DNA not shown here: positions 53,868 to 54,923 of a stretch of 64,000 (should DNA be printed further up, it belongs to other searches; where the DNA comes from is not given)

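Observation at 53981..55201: Viperin-like radical SAM enzyme translationally coupled to a Nudix hydrolase, beside tRNA genes: candidate antiviral nucleotide-modification cassette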

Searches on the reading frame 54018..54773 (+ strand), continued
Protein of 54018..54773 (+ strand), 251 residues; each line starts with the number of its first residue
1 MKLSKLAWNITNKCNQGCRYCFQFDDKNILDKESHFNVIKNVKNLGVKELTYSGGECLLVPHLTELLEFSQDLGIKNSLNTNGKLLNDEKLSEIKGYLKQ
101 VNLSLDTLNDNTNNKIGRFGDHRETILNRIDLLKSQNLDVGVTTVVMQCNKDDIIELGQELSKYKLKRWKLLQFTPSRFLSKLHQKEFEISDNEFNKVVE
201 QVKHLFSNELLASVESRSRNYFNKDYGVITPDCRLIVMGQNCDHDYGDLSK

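Call 80: find_encoding_contigs(protein=P0196, flank=6000, max_places=3)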
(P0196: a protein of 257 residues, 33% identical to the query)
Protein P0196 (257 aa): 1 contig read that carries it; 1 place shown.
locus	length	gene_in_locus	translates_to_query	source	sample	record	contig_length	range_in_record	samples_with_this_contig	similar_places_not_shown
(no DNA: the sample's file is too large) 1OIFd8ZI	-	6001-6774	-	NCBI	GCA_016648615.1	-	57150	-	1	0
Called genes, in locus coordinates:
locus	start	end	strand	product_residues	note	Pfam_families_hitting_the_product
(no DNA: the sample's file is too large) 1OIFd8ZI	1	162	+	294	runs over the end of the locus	PF00126:HTH_1, PF03466:LysR_substrate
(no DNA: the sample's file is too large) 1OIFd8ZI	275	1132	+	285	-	PF00702:Hydrolase (weak), PF08282:Hydrolase_3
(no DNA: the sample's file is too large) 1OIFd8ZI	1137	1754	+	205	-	PF02223:Thymidylate_kin, PF02224:Cytidylate_kin (faint), PF13238:AAA_18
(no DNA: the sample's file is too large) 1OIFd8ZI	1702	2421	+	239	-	PF23023:Anti-Pycsar_Apyc1, PF00753:Lactamase_B, PF12706:Lactamase_B_2, PF23023:Anti-Pycsar_Apyc1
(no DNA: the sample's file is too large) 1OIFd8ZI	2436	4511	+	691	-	PF01136:Peptidase_U32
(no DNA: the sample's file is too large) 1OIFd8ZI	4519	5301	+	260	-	PF00793:DAHP_synth_1, PF03102:NeuB (weak)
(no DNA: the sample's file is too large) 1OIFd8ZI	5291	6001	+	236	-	PF13847:Methyltransf_31 (faint)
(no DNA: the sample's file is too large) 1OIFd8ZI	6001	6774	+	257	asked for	PF04055:Radical_SAM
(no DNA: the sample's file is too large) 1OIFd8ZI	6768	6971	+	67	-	-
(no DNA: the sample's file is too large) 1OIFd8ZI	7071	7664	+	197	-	-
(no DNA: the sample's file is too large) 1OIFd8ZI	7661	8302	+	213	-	PF00398:RrnaAD (faint), PF03848:TehB (faint), PF13489:Methyltransf_23, PF13847:Methyltransf_31, PF08241:Methyltransf_11, PF08242:Methyltransf_12, PF13649:Methyltransf_25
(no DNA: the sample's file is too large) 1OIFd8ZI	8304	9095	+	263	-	-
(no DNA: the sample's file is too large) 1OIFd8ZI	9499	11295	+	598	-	-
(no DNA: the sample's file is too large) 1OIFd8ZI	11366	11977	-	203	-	PF00440:TetR_N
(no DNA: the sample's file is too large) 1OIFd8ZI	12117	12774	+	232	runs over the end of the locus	PF03193:RsgA_GTPase (weak), PF02463:SMC_N, PF00005:ABC_tran, PF13304:AAA_21 (faint)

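Call 89: search_protein_families(library=pfam, proteins=[L057:5294-6004:+, L057:3249-5294:+, L057:6787-7911:+], max_evalue=0.0001)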
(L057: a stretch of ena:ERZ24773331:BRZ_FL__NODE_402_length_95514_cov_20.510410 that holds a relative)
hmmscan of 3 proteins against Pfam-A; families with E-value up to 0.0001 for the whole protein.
L057:5294-6004:+ (236 aa): 1 family
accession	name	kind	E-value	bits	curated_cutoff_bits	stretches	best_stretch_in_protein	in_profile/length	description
PF13847.12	Methyltransf_31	-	2.5e-05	24.5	27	0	118-171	67-114/145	Methyltransferase domain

L057:3249-5294:+ (681 aa): 1 family
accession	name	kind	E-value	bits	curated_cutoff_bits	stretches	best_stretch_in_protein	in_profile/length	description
PF01136.24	Peptidase_U32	-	1.2e-41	143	22.4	1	76-271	5-216/233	Peptidase family U32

L057:6787-7911:+ (374 aa): 2 families
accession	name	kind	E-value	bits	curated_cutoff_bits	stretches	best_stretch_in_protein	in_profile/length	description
PF01546.33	Peptidase_M20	-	2.8e-21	76.8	24.6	1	79-366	1-205/206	Peptidase family M20/M25/M40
PF07687.19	M20_dimer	-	3.5e-19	69.2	21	1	177-275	2-104/107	Peptidase dimerisation domain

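Call 91: find_related_loci(query=window:54018-54770:+, collection=viral_contigs, flank=5000)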
Query window:54018-54770:+ (251 aa) in viral_contigs; peptide patterns used: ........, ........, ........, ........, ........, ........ (x = any residue, [..] = any of these).
25 stretches matched a pattern, but none encodes a relative of the query by tblastn (E <= 1e-3).

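Call 92: find_related_loci(query=window:54018-54770:+, collection=metagenome_contigs, flank=5000)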
Query window:54018-54770:+ (251 aa) in metagenome_contigs; peptide patterns used: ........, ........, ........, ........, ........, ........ (x = any residue, [..] = any of these).
206 stretches matched a pattern, but none encodes a relative of the query by tblastn (E <= 1e-3).

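Call 93: find_related_loci(query=A3, collection=viral_contigs, flank=4000)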
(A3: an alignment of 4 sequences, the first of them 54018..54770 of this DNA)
Query A3 (251 aa) in viral_contigs; peptide patterns used: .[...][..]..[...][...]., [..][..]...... (x = any residue, [..] = any of these).
40 stretches matched a pattern; 2 encode a relative of the query (tblastn E <= 1e-3); 2 distinct loci.
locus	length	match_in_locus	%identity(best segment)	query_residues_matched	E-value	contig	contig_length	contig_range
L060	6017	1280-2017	34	5-251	1e-43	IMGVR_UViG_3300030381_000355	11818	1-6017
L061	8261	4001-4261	32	10-93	1e-9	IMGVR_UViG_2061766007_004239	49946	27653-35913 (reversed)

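Call 94: find_related_loci(query=A3, collection=metagenome_contigs, flank=4000)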
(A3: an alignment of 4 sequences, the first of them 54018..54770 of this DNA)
Query A3 (251 aa) in metagenome_contigs; peptide patterns used: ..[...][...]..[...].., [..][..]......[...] (x = any residue, [..] = any of these).
600 stretches matched a pattern (row limit reached: there are more); 283 encode a relative of the query (tblastn E <= 1e-3); the best 80 are kept; 80 distinct loci.
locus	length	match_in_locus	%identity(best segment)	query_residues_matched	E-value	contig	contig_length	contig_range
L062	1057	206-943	44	1-251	2e-71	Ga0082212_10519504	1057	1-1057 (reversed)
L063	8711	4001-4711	40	4-243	4e-57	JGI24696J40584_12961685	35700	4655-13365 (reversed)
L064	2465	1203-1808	39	5-204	1e-45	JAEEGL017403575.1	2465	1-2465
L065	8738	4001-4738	35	5-251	1e-44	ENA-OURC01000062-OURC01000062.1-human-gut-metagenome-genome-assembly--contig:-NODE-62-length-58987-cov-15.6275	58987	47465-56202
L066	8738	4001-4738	34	5-251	9e-43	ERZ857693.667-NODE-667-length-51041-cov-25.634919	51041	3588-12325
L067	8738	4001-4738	34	5-251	3e-42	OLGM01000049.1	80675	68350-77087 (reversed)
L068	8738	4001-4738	34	5-251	3e-42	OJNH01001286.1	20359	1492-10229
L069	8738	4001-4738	34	5-251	8e-42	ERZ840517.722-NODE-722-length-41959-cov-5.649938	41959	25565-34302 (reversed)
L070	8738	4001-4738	34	5-251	8e-42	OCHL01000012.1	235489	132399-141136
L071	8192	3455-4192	34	5-251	5e-42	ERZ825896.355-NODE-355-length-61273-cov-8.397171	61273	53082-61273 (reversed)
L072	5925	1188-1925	34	5-251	5e-42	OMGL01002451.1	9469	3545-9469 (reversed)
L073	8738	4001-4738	34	5-251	8e-42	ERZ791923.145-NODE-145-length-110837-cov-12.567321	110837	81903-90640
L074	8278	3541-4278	34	5-251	8e-42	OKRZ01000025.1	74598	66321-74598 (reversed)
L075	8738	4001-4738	34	5-251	8e-42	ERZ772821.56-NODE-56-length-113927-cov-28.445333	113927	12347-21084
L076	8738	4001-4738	34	5-251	8e-42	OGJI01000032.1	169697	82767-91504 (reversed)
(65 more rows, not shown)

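Call 105: fold_search(model_id=the predicted structure, library=viral)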
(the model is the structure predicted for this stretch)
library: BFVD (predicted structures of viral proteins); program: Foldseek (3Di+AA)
matches with E <= 10: 1094; with E <= 0.001: 82
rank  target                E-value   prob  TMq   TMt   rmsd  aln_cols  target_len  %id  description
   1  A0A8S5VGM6            8.5e-12  1.00  0.66  0.50   7.0       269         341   18  Tungsten cofactor oxidoreductase radical SAM maturase [Myoviridae sp. ctkfK18]
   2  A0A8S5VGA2            1.2e-11  1.00  0.68  0.46   4.9       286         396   18  Fe-S oxidoreductase [Myoviridae sp. ctkfK18]
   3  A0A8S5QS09            5.5e-11  1.00  0.76  0.35   5.9       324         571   17  7-cyano-7-deazaguanine synthase [Myoviridae sp. ctgXL3]
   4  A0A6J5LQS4            2.6e-10  1.00  0.68  0.39   7.1       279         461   16  Radical_SAM domain containing protein [uncultured Caudovirales phage]
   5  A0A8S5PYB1            8.5e-10  1.00  0.72  0.66   4.2       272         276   15  Radical SAM core domain-containing protein [Podoviridae sp. ctIlO27]
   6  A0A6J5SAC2            9.1e-10  1.00  0.64  0.52   5.9       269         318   17  4Fe4S-binding SPASM domain containing protein [uncultured Caudovirales phage]
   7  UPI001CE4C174         1.2e-09  1.00  0.71  0.49   8.1       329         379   14  (no name look-up for this kind of identifier)
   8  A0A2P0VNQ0            3.0e-09  1.00  0.63  0.56   3.8       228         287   14  Pyruvate formate-lyase 1-activating enzyme [Tetraselmis virus 1]
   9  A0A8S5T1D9            3.2e-09  1.00  0.66  0.40   6.1       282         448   16  Fe-S oxidoreductase [Myoviridae sp. ctWb16]
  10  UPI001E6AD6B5         5.2e-09  1.00  0.61  0.35   7.6       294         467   14  (no name look-up for this kind of identifier)
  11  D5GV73                5.5e-09  1.00  0.49  0.44  11.2       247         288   21  Hypothetical phage protein (Radical SAM family) [Campylobacter phage CP220]
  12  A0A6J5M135            9.1e-09  1.00  0.53  0.36   3.8       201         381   16  Radical_SAM domain containing protein [uncultured Caudovirales phage]
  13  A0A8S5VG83            1.5e-08  1.00  0.67  0.47   5.4       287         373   15  Putative Fe-S oxidoreductase [Myoviridae sp. ctkfK18]
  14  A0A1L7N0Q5            2.0e-08  1.00  0.63  0.32   4.7       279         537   15  Radical SAM core domain-containing protein [Ralstonia phage RP12]
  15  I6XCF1                3.0e-08  1.00  0.57  0.43   6.9       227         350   18  MoaA/nifB/pqqE family protein [Vibrio phage phi-pp2]
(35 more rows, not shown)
